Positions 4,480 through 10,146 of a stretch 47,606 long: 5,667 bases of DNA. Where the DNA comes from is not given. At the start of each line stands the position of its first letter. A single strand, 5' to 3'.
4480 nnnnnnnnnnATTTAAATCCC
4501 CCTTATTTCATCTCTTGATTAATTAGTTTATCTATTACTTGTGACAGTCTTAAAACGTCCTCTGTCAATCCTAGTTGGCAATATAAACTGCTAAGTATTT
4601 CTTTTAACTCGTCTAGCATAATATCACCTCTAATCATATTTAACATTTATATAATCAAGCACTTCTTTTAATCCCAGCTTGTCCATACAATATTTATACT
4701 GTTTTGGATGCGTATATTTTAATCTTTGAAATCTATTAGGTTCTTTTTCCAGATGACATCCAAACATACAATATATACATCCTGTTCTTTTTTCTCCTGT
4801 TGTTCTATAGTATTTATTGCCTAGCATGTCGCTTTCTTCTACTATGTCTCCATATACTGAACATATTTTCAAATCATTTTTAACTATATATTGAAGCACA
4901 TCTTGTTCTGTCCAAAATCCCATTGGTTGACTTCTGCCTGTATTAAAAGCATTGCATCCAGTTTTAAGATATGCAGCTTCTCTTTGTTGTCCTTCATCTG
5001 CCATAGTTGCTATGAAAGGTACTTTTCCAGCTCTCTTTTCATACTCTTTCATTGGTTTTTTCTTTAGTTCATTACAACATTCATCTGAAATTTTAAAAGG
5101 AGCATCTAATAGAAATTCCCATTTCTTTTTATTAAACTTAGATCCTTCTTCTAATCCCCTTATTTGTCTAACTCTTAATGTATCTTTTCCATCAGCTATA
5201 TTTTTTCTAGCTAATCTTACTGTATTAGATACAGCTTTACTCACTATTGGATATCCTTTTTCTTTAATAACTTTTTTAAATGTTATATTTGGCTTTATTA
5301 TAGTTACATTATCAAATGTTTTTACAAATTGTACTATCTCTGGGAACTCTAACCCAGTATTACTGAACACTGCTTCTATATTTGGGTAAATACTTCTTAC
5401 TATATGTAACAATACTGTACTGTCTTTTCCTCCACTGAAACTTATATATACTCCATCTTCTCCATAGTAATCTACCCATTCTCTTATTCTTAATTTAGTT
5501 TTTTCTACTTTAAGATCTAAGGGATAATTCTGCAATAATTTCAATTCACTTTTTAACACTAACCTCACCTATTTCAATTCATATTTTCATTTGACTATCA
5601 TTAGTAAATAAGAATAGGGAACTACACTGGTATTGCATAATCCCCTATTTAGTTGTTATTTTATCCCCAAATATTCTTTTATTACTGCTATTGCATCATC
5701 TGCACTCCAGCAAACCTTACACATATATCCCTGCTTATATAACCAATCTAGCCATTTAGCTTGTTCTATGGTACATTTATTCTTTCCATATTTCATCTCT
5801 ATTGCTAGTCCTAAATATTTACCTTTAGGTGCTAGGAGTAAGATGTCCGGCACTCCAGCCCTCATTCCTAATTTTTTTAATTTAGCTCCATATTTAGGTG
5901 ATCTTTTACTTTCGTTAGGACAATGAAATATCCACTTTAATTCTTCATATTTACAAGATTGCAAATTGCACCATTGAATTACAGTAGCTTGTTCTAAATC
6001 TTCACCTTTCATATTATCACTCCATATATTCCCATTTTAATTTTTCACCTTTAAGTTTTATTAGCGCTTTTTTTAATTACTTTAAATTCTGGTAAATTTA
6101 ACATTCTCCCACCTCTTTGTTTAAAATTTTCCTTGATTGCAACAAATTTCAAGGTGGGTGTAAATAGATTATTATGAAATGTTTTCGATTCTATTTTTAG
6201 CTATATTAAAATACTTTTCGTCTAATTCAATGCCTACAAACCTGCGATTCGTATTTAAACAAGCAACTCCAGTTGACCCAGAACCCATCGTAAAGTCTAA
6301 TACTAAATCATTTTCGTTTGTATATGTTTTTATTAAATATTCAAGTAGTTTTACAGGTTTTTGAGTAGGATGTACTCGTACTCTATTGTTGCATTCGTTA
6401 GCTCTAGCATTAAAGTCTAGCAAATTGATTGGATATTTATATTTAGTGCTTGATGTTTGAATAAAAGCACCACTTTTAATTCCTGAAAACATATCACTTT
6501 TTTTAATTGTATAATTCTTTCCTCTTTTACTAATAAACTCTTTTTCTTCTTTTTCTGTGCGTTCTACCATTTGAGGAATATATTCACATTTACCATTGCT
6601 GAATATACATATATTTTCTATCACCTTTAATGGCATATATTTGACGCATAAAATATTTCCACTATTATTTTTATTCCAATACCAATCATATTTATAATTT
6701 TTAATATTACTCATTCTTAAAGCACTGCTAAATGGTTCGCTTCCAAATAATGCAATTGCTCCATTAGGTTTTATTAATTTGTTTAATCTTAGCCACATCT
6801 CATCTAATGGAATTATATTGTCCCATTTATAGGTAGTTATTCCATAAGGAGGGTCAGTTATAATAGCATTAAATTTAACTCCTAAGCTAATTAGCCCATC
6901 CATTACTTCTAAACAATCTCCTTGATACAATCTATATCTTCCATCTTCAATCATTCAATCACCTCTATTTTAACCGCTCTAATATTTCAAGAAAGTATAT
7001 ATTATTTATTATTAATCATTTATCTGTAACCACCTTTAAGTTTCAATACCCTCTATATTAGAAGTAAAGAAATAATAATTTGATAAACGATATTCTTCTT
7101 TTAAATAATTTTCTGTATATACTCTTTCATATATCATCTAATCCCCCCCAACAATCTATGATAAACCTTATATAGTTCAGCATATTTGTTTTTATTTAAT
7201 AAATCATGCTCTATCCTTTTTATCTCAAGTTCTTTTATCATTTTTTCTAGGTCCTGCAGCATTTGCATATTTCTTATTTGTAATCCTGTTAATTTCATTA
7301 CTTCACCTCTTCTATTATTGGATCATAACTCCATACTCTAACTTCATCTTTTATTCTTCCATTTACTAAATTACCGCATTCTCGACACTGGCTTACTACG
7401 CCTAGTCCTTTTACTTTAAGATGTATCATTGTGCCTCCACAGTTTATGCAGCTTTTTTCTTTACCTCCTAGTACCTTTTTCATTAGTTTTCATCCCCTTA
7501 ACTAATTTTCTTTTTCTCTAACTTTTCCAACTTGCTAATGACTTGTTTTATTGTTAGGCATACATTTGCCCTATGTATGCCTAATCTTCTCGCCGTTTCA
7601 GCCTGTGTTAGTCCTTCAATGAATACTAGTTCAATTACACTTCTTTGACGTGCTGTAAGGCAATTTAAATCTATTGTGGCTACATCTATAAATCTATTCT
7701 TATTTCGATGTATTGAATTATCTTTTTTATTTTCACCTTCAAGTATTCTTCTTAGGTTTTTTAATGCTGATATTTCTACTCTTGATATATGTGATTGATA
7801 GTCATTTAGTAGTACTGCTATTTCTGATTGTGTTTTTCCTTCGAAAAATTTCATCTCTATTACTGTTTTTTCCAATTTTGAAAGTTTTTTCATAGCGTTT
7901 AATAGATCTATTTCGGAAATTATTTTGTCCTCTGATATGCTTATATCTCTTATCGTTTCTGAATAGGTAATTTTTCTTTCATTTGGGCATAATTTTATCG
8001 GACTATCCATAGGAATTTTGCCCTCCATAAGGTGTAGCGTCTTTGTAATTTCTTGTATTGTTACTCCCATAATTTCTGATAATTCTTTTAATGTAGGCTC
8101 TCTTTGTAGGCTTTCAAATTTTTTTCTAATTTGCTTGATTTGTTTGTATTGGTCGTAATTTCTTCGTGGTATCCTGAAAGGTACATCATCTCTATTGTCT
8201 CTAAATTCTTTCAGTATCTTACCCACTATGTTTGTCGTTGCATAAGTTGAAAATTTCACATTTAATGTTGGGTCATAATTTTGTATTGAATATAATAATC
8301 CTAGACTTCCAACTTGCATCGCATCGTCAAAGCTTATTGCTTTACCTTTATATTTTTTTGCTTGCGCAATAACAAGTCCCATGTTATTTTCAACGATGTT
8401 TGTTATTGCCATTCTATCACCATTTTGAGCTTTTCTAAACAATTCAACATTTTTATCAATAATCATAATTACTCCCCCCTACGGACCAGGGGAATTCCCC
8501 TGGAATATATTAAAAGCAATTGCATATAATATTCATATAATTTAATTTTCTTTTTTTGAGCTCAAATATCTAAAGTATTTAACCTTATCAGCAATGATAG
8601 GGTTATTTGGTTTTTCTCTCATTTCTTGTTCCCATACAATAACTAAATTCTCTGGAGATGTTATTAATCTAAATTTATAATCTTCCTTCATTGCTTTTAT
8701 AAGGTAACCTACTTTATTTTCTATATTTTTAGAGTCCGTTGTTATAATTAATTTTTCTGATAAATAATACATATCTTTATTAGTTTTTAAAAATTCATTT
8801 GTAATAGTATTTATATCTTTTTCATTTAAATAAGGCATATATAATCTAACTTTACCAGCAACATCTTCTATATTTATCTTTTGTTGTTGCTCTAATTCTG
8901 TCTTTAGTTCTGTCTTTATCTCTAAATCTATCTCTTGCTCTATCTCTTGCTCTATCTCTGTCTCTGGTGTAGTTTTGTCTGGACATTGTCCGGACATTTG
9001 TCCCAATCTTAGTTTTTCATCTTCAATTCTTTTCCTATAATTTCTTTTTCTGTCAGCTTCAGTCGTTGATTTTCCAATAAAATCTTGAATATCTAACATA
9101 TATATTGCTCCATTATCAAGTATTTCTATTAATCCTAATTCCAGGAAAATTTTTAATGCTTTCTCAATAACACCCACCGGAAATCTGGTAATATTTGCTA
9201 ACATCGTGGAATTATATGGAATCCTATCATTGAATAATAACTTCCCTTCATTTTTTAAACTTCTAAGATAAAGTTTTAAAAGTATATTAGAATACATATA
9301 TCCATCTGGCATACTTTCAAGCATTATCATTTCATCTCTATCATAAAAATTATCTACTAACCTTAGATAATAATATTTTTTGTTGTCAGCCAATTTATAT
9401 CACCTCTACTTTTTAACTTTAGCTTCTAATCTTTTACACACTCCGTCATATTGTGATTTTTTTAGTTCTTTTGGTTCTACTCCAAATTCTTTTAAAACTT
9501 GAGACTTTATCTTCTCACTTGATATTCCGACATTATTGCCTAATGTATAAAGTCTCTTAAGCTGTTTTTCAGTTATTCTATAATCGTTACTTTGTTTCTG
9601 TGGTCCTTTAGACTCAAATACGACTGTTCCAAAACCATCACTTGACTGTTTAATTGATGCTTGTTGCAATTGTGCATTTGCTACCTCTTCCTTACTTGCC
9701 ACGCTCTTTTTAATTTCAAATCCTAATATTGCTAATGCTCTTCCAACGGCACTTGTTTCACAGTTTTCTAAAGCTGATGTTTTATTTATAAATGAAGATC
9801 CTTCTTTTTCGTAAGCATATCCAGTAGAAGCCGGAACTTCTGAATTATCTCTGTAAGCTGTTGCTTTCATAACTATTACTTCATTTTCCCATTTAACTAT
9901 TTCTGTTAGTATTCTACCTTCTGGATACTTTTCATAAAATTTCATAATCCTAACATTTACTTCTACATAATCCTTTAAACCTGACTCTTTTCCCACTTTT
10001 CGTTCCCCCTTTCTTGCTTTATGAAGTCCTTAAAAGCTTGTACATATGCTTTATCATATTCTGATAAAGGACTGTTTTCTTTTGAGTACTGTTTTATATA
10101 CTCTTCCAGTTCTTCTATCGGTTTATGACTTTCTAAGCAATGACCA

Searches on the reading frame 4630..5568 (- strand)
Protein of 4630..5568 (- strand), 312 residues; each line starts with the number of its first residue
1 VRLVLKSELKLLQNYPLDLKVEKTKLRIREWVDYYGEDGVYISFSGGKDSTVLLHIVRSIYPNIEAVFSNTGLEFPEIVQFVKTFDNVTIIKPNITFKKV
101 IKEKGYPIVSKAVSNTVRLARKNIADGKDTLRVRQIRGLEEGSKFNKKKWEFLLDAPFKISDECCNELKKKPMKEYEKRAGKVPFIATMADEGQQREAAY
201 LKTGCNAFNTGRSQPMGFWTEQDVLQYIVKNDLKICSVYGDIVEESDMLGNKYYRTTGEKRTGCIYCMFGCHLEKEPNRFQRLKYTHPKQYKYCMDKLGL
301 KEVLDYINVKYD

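Call 74: search_protein_families(library=phrogs, proteins=[window:4630-5568:-], max_evalue=0.00001)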
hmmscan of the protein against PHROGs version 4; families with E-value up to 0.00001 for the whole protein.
window:4630-5568:- (312 aa): 3 families
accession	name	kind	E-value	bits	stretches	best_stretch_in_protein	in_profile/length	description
phrog_424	-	moron, auxiliary metabolic gene and host takeover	3.7e-53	182.1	1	14-301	141-368/460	phosphoadenosine phosphosulfate reductase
phrog_2302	-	moron, auxiliary metabolic gene and host takeover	9.3e-14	52.1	1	24-91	16-87/381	phosphoadenosine phosphosulfate reductase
phrog_15238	-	unknown function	3.4e-10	41.1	1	42-106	16-82/215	-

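Call 101: search_protein_families(library=ncbifam, proteins=[window:4630-5568:-], max_evalue=0.001)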
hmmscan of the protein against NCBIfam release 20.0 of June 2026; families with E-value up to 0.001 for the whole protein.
window:4630-5568:- (312 aa): 13 families
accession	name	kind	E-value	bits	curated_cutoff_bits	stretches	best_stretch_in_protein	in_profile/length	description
NF006327.0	PRK08557.1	equivalog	8.3e-13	47.9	366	1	20-116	162-264/415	hypothetical protein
NF010366.0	PRK13795.1-1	equivalog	1.3e-12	46.7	745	1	39-88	268-319/667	hypothetical protein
NF002537.0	PRK02090.1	equivalog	7.4e-10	38.8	154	1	24-86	27-89/244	phosphoadenylyl-sulfate reductase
NF010367.0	PRK13795.1-2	equivalog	1.1e-09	37.3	456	1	27-88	233-293/584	hypothetical protein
NF010368.0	PRK13795.1-3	equivalog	7.9e-09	34.3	588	1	38-84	248-294/635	hypothetical protein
NF003587.0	PRK05253.1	subfamily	1.3e-08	34.4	195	0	41-84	31-78/301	sulfate adenylyltransferase subunit CysD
NF010369.0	PRK13795.1-4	equivalog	1.8e-08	33.1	1086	1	16-87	231-302/633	hypothetical protein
TIGR00434.1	cysH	subfamily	3.2e-08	33.7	165.1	1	33-86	10-62/214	phosophoadenylyl-sulfate reductase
NF006351.0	PRK08576.1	equivalog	7.7e-08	31.3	290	1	33-107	230-307/436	hypothetical protein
NF009214.0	PRK12563.1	equivalog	1.3e-07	31.4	413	0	212-239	197-224/317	sulfate adenylyltransferase subunit CysD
TIGR02039.1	CysD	subfamily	1.5e-07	31.3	396.6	0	42-87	24-73/294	sulfate adenylyltransferase, small subunit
TIGR02055.1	APS_reductase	subfamily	2.6e-05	24.1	235.3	0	161-236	77-152/194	adenylylsulfate reductase, thioredoxin dependent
TIGR02057.1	PAPS_reductase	equivalog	3.6e-05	23.8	254.2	0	43-87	30-74/224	phosphoadenosine phosphosulfate reductase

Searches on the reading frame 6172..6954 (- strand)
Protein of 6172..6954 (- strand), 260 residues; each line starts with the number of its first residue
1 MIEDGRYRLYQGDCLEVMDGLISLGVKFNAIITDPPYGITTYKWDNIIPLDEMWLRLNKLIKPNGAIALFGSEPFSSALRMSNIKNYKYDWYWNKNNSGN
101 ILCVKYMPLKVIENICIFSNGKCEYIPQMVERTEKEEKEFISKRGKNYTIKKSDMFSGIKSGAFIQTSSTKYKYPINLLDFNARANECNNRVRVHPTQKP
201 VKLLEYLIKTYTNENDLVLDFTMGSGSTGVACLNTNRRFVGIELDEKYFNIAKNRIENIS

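Call 74: search_protein_families(library=phrogs, proteins=[window:6172-6954:-], max_evalue=0.00001)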
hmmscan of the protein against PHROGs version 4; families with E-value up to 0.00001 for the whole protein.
window:6172-6954:- (260 aa): 11 families
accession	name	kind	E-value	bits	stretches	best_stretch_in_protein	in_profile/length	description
phrog_67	-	other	7.9e-74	251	1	3-258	120-345/743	DNA methyltransferase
phrog_12862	-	unknown function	1.2e-47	162.5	1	7-143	3-137/149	-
phrog_18293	-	other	5.5e-39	133.8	1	170-258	26-109/119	methyltransferase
phrog_3008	-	other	6.5e-29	101.9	1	194-258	149-213/244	DNA methyltransferase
phrog_498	-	other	2.3e-26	93.5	1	5-257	199-421/633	DNA methyltransferase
phrog_8769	-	other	5e-19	68.9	1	207-257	4-54/71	methyltransferase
phrog_23148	-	unknown function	5.3e-17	63.3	1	192-257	82-147/165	-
phrog_23085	-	unknown function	2.5e-14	54.1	1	185-255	34-104/138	-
phrog_6952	-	other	1e-13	52.5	1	195-258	114-177/181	DNA methyltransferase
phrog_6025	-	other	6e-10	40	1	5-96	10-111/192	DNA methyltransferase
phrog_16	-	DNA, RNA and nucleotide metabolism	1e-06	28.3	1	189-252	842-905/986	DNA helicase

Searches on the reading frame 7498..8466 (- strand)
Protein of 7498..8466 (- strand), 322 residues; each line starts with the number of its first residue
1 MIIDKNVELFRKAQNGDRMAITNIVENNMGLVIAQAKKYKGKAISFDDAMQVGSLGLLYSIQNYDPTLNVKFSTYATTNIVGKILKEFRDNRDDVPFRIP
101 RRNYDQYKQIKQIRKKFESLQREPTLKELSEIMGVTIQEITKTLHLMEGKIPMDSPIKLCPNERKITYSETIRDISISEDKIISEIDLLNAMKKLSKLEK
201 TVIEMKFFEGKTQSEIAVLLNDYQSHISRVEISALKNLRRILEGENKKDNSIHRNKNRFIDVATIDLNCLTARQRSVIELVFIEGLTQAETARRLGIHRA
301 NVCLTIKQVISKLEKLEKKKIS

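Call 74: search_protein_families(library=phrogs, proteins=[window:7498-8466:-], max_evalue=0.00001)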
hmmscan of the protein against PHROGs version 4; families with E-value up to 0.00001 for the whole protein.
window:7498-8466:- (322 aa): 7 families
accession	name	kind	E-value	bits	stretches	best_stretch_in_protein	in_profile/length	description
phrog_351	-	transcription regulation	4.7e-61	208.5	1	5-257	489-741/928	RNA polymerase sigma factor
phrog_1740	-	transcription regulation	4.4e-15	56.2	2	267-319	166-218/567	RNA polymerase sigma factor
phrog_3512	-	transcription regulation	6e-13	50.1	0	264-315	60-111/130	sigma factor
phrog_21612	-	transcription regulation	1.3e-11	44.8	1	24-253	18-234/600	RNA polymerase sigma factor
phrog_36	-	transcription regulation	5.1e-09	37.1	0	267-319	137-189/220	transcriptional regulator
phrog_13787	-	unknown function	3.3e-07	31.6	0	168-243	98-169/172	-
phrog_27454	-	transcription regulation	6e-07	30.7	0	182-241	113-172/179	RNA polymerase sigma factor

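Call 101: search_protein_families(library=ncbifam, proteins=[window:7498-8466:-], max_evalue=0.001)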
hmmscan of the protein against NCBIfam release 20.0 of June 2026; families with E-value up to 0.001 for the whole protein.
window:7498-8466:- (322 aa): 79 families (the best 25 are shown)
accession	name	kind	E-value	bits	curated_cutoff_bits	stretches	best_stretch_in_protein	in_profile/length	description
TIGR02980.1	SigBFG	subfamily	1.9e-49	168.4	234.35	2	20-241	4-225/227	SigB/SigF/SigG family RNA polymerase sigma factor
NF006071.0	PRK08215.1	equivalog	1e-47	162.9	372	2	5-241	23-256/258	RNA polymerase sporulation sigma factor SigG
TIGR02850.1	spore_sigG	equivalog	5.5e-43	147.2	457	1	6-240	21-252/254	RNA polymerase sporulation sigma factor SigG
TIGR02885.1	spore_sigF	equivalog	3.1e-42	145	321.45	1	9-240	1-229/231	RNA polymerase sporulation sigma factor SigF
NF004052.0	PRK05572.1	subfamily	3.2e-42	144.8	311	1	4-243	17-251/252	SigF/SigG family RNA polymerase sporulation sigma factor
NF005644.0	PRK07408.1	subfamily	7.6e-37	127.3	261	2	6-243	13-254/258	RNA polymerase sigma factor SigF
NF005514.0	PRK07122.1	subfamily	2.4e-32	112.2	372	2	22-242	43-263/264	RNA polymerase sigma factor SigF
TIGR02937.1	sigma70-ECF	superfamily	2.1e-31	108.8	42.9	2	20-241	2-164/165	sigma-70 family RNA polymerase sigma factor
TIGR02479.1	FliA_WhiG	subfamily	6e-30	104.6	189.6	2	40-242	20-223/224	FliA/WhiG family RNA polymerase sigma factor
TIGR02941.1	Sigma_B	equivalog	9.9e-29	100.5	315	2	5-240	17-251/255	RNA polymerase sigma factor SigB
TIGR02393.1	RpoD_Cterm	equivalog_domain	2.4e-25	89.5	354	1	21-243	2-229/238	RNA polymerase sigma factor RpoD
TIGR02997.1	Sig70-cyanoRpoD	subfamily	3e-25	89.1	384.5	1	9-239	65-298/298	RNA polymerase sigma factor, RpoD/SigA family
NF004935.0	PRK06288.1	equivalog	3.1e-25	89.3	343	1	41-243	58-263/270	RNA polymerase sigma factor WhiG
TIGR02394.1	rpoS_proteo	equivalog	1.2e-24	87.3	378.7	1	6-250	33-282/285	RNA polymerase sigma factor RpoS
NF005413.0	PRK06986.1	subfamily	1.3e-23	84.1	201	1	22-244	16-238/241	RNA polymerase sigma factor FliA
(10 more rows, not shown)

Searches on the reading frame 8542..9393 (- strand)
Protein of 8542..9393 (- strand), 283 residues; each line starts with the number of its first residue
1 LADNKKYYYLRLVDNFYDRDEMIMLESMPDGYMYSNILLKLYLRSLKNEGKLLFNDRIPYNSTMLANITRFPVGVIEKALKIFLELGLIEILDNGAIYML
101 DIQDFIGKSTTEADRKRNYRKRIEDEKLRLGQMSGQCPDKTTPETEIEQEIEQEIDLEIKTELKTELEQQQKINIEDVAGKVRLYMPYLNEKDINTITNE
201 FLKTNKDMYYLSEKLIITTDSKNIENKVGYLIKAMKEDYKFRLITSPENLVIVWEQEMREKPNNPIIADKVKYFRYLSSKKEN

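Call 74: search_protein_families(library=phrogs, proteins=[window:8542-9393:-], max_evalue=0.00001)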
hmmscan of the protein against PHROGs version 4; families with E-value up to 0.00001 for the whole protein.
window:8542-9393:- (283 aa): 6 families
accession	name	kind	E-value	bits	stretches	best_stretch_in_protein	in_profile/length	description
phrog_5968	-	DNA, RNA and nucleotide metabolism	3.9e-60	204.5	1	1-174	4-178/273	replisome organizer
phrog_4880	-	DNA, RNA and nucleotide metabolism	1e-47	164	1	4-220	1-219/304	replisome organizer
phrog_10469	-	DNA, RNA and nucleotide metabolism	1.5e-34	120.8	1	1-174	1-180/305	DnaD-like helicase loader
phrog_1163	-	unknown function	2.1e-30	107.4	1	5-209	2-200/273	-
phrog_186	-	DNA, RNA and nucleotide metabolism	9.7e-19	69.1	1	1-234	14-226/308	DnaD-like helicase loader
phrog_11769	-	unknown function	5.4e-18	66.1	1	9-159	9-165/431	-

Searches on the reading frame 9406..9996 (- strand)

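Call 74: search_protein_families(library=phrogs, proteins=[window:9406-9996:-], max_evalue=0.00001)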
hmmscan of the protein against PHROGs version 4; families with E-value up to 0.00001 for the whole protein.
window:9406-9996:- (196 aa): 2 families
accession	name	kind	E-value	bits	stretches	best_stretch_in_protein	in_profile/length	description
phrog_11717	-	unknown function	6.8e-43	147.8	1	6-130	26-136/208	-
phrog_23738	-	unknown function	1.5e-42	146.4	1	2-117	2-123/198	-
